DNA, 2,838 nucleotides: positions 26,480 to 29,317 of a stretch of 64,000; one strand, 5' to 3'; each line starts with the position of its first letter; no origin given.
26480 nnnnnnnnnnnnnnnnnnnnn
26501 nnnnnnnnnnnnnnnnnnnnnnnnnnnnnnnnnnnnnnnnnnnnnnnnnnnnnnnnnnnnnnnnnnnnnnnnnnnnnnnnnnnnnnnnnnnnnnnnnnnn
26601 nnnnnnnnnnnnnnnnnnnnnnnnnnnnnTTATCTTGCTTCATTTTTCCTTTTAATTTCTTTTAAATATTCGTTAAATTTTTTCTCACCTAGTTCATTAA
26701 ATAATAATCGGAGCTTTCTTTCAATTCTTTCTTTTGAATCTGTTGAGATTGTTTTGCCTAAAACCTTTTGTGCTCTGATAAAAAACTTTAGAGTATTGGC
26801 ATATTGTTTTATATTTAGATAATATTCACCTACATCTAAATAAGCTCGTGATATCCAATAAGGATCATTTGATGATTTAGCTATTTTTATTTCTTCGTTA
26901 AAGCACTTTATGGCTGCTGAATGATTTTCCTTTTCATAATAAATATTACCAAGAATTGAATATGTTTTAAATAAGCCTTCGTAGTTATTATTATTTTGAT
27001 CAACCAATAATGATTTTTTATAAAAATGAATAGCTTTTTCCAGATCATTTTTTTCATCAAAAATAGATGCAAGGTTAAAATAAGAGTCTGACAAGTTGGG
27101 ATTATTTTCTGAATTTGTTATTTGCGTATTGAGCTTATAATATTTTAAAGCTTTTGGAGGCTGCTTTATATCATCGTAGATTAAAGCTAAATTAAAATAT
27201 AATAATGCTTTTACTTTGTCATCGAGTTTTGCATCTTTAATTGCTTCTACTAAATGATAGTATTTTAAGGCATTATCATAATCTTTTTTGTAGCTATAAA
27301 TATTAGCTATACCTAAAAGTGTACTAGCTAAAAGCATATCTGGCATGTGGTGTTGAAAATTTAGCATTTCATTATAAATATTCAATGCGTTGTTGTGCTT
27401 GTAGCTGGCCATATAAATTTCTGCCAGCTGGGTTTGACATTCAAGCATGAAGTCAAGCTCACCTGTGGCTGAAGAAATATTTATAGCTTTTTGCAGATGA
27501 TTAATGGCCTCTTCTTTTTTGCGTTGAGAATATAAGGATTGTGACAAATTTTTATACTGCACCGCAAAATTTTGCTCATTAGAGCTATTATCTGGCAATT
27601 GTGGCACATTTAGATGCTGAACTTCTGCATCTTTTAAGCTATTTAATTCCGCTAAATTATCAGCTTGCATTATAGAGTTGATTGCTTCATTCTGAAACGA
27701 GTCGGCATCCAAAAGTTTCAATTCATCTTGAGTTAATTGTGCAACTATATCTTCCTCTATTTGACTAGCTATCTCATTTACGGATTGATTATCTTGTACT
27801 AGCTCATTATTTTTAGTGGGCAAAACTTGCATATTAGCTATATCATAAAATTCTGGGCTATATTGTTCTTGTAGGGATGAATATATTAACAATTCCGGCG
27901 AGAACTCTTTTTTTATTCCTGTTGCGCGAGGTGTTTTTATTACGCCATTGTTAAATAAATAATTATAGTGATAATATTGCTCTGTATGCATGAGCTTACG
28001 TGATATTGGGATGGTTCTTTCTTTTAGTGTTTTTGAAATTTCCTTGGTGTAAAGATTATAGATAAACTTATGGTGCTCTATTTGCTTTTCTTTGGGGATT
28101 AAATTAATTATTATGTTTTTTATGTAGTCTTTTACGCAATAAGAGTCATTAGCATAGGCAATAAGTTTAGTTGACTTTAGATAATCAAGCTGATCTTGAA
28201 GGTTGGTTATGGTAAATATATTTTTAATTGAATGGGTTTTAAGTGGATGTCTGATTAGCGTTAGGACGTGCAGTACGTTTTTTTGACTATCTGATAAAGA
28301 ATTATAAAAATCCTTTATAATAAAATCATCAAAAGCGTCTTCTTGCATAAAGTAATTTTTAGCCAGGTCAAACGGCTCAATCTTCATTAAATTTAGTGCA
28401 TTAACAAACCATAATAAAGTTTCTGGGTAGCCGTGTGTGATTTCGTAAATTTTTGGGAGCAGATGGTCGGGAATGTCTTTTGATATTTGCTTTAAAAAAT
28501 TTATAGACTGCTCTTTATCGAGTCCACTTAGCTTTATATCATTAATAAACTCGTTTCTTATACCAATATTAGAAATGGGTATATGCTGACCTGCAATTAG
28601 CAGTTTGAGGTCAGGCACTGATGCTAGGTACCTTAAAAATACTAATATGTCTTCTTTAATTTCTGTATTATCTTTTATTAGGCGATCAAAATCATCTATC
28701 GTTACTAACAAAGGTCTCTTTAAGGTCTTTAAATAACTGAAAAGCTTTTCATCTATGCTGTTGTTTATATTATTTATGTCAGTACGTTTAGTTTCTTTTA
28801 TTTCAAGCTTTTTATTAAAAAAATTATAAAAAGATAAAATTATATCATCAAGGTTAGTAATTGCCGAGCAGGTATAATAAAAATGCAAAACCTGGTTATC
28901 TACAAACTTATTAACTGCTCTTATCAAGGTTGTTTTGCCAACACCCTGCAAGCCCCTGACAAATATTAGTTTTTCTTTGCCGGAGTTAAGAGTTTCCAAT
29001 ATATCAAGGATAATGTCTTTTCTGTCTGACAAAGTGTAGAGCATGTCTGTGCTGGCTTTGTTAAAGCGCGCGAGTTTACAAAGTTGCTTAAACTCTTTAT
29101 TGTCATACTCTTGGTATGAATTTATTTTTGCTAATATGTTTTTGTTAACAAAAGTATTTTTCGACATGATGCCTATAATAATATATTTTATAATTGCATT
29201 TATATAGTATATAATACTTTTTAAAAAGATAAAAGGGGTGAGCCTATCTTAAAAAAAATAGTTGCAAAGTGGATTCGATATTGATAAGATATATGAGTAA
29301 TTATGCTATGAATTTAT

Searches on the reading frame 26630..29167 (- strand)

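Call 62: search_protein_families(library=pfam, proteins=[window:26630-29167:-], max_evalue=0.001)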
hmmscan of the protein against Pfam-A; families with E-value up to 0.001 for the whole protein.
window:26630-29167:- (845 aa): 18 families
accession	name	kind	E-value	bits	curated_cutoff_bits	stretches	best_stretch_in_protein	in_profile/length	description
PF13424.12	TPR_12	-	3.7e-25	88.3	30.1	1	613-678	2-69/77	Tetratricopeptide repeat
PF00515.34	TPR_1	-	5e-20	70.8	27.8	1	694-726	2-34/34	Tetratricopeptide repeat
PF07719.23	TPR_2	-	1.3e-18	65.9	27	0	694-726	2-34/34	Tetratricopeptide repeat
PF13181.12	TPR_8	-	8.1e-14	51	25.7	1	694-726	2-34/34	Tetratricopeptide repeat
PF13176.12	TPR_7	-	1.6e-13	50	27.9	0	616-639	1-24/36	Tetratricopeptide repeat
PF01637.24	ATPase_2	-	2.4e-10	41.1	33.2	1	47-251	2-222/225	ATPase domain predominantly from Archaea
PF13401.12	AAA_22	-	6.8e-09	36.6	27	1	65-195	5-124/130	AAA domain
PF13191.12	AAA_16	-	1.4e-08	35.8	32.6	1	52-174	11-148/167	AAA ATPase domain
PF17874.7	TPR_MalT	-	1e-07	32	45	0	624-767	50-195/336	MalT-like TPR region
PF13374.12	TPR_10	-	3.1e-07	30.7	27.5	0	540-564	7-31/42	Tetratricopeptide repeat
PF25063.1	ARM_TT21_C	-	3.3e-07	30.8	35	0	502-638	23-153/209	Tetratricopeptide repeat protein 21 C-terminal ARM domain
PF24885.1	TPR_NPHP3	-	5e-06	26.5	100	0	688-766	136-216/239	Nephrocystin-3 TPR domain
PF25201.1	nSTAND6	-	1.1e-05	26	27.7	1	49-183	4-133/148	Novel STAND NTPase 6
PF13174.12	TPR_6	-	1.6e-05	25.7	26.3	0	617-638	3-24/33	Tetratricopeptide repeat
PF00931.28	NB-ARC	-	5.4e-05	23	23.5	1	55-159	7-108/248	NB-ARC domain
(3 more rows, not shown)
